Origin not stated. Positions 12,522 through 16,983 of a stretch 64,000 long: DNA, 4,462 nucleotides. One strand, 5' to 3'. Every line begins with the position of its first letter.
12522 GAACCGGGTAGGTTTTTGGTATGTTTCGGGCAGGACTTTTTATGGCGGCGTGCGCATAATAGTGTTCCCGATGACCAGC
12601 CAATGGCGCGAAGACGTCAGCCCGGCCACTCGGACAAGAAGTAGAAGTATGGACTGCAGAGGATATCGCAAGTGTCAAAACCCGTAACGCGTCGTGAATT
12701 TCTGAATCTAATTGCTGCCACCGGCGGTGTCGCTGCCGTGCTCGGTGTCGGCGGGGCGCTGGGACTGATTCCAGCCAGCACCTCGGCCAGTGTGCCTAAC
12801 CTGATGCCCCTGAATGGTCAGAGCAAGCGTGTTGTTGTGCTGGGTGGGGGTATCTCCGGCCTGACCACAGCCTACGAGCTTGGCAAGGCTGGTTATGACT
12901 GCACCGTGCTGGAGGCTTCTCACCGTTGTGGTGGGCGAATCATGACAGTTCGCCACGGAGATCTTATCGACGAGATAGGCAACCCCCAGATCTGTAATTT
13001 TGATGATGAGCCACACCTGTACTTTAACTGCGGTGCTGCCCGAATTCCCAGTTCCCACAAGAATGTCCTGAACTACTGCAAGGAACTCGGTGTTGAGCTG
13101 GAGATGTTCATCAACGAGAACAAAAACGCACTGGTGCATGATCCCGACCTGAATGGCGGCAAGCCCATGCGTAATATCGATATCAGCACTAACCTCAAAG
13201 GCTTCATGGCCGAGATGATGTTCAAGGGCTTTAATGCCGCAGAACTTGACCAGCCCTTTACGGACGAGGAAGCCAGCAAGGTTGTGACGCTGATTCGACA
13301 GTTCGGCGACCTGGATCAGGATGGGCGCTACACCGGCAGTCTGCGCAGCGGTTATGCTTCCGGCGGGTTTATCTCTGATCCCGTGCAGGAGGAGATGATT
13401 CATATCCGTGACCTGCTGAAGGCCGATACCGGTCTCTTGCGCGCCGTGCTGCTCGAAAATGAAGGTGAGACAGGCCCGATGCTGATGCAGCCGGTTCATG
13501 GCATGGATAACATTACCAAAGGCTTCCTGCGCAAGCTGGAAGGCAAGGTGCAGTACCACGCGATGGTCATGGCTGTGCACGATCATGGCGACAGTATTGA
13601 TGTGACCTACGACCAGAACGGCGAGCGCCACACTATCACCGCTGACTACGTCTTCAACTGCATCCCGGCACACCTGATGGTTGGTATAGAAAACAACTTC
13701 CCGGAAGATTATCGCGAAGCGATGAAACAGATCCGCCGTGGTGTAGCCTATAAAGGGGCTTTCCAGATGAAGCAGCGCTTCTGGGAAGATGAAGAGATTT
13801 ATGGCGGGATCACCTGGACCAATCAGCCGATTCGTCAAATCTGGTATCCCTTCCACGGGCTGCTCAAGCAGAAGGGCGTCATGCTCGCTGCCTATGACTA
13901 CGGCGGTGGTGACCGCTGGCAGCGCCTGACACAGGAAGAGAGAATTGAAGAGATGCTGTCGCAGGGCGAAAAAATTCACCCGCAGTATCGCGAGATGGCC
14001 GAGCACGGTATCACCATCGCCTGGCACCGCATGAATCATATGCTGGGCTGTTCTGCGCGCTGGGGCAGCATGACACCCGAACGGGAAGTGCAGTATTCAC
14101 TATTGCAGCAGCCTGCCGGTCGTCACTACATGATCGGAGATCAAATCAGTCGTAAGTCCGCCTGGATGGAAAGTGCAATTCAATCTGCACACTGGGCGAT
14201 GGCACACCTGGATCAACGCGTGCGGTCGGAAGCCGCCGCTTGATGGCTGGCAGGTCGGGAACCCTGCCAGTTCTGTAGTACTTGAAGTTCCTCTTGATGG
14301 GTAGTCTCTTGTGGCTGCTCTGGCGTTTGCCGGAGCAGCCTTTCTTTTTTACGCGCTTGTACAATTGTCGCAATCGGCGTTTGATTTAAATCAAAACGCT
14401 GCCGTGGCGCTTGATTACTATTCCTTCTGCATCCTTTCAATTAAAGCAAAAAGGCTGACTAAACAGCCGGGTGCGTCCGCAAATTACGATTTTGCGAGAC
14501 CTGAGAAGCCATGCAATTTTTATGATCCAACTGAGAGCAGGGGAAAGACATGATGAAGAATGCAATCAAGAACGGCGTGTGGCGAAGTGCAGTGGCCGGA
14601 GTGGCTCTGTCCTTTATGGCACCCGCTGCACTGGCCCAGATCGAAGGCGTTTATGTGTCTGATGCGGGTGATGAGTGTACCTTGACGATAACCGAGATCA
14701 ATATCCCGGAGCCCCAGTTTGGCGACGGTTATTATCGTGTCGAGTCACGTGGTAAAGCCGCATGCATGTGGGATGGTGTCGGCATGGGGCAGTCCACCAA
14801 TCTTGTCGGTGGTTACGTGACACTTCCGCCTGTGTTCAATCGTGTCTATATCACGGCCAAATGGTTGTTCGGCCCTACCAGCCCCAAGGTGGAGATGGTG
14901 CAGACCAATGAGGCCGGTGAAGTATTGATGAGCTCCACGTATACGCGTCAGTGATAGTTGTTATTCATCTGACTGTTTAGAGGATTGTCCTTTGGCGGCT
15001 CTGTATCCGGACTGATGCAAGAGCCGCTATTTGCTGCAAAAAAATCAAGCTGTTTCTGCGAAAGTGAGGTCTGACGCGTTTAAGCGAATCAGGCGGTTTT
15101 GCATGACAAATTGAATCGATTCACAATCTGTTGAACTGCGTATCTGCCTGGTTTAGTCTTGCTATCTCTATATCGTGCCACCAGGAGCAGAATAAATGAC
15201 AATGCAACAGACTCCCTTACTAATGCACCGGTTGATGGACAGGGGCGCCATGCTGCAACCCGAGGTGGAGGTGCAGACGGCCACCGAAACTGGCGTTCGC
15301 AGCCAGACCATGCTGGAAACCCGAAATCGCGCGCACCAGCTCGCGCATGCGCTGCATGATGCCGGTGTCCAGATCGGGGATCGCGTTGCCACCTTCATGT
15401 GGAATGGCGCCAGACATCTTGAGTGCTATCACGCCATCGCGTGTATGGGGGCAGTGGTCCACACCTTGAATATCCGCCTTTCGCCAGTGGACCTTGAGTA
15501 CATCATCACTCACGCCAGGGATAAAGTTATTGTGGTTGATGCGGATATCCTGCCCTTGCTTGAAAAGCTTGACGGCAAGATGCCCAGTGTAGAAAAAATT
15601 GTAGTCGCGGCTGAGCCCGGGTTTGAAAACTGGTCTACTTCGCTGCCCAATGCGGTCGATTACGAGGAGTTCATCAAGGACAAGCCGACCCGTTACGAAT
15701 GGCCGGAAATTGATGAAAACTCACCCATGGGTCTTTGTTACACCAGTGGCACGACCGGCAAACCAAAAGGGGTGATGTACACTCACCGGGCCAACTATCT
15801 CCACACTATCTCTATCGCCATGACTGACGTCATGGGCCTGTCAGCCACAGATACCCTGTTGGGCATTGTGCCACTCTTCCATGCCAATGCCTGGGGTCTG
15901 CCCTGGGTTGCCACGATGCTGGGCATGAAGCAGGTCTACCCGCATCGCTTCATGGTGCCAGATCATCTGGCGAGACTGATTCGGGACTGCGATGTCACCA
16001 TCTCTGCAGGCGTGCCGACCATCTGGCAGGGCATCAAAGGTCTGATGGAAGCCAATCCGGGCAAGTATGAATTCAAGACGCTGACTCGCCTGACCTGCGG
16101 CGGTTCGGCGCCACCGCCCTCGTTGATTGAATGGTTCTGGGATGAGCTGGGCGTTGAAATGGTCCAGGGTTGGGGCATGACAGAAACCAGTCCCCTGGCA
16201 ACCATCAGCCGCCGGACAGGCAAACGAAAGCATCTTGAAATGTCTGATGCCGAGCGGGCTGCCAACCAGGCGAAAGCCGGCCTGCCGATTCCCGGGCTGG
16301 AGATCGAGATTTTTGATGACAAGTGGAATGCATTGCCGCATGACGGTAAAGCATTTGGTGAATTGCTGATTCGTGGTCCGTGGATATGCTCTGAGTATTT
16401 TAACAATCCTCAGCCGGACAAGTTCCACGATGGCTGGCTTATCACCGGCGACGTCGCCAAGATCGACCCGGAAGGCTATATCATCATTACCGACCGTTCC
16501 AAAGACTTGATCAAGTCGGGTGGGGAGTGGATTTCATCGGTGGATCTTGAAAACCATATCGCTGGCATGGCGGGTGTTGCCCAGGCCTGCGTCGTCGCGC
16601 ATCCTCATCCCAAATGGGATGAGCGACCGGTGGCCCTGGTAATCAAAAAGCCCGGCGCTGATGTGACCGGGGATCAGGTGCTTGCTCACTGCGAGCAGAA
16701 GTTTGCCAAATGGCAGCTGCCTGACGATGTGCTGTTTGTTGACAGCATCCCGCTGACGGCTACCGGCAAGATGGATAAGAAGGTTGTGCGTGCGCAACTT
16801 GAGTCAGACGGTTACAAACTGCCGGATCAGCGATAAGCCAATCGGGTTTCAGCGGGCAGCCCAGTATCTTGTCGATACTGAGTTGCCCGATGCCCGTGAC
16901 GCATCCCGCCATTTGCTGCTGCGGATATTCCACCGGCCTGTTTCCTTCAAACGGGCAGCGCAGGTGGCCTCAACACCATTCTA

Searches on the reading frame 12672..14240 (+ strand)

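Call 46: search_protein_families(library=pfam, proteins=[window:12672-14240:+], max_evalue=1e-8)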
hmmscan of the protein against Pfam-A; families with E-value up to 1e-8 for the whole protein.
window:12672-14240:+ (523 aa): 3 families
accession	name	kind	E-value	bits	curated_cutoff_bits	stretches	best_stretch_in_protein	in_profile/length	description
PF01593.30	Amino_oxidase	-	1.1e-39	137.4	19.8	1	61-506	1-435/443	Flavin containing amine oxidoreductase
PF13450.12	NAD_binding_8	-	1.1e-12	48.5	21.9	1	56-120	1-55/68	NAD(P)-binding Rossmann-like domain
PF07992.20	Pyr_redox_2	-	6.9e-09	36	26.1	0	10-97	100-187/291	Pyridine nucleotide-disulphide oxidoreductase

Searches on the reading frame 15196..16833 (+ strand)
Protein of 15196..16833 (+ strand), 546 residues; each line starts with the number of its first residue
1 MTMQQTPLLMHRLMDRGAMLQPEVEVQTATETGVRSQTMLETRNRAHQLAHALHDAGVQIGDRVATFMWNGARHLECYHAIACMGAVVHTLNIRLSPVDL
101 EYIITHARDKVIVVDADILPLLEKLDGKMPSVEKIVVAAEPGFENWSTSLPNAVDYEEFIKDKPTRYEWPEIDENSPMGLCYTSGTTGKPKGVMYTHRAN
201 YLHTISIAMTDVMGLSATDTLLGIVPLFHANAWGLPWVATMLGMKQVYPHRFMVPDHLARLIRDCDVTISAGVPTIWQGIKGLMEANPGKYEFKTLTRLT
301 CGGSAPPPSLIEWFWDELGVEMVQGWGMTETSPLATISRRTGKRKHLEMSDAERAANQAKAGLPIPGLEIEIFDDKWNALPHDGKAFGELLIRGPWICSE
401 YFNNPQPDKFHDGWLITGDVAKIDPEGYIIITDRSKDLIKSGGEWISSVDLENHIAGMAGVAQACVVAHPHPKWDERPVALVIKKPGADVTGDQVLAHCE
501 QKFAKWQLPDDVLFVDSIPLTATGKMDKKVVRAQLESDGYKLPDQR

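Call 47: search_protein_families(library=pfam, proteins=[window:15196-16833:+], max_evalue=1e-8)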
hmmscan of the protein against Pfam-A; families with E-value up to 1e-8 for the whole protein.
window:15196-16833:+ (546 aa): 2 families
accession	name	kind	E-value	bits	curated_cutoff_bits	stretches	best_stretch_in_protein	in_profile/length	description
PF00501.34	AMP-binding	-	1.6e-78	264.6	29.9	1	33-402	18-384/384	AMP-binding enzyme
PF13193.12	AMP-binding_C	-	2.9e-16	60.6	24.5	1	451-525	2-76/76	AMP-binding enzyme C-terminal domain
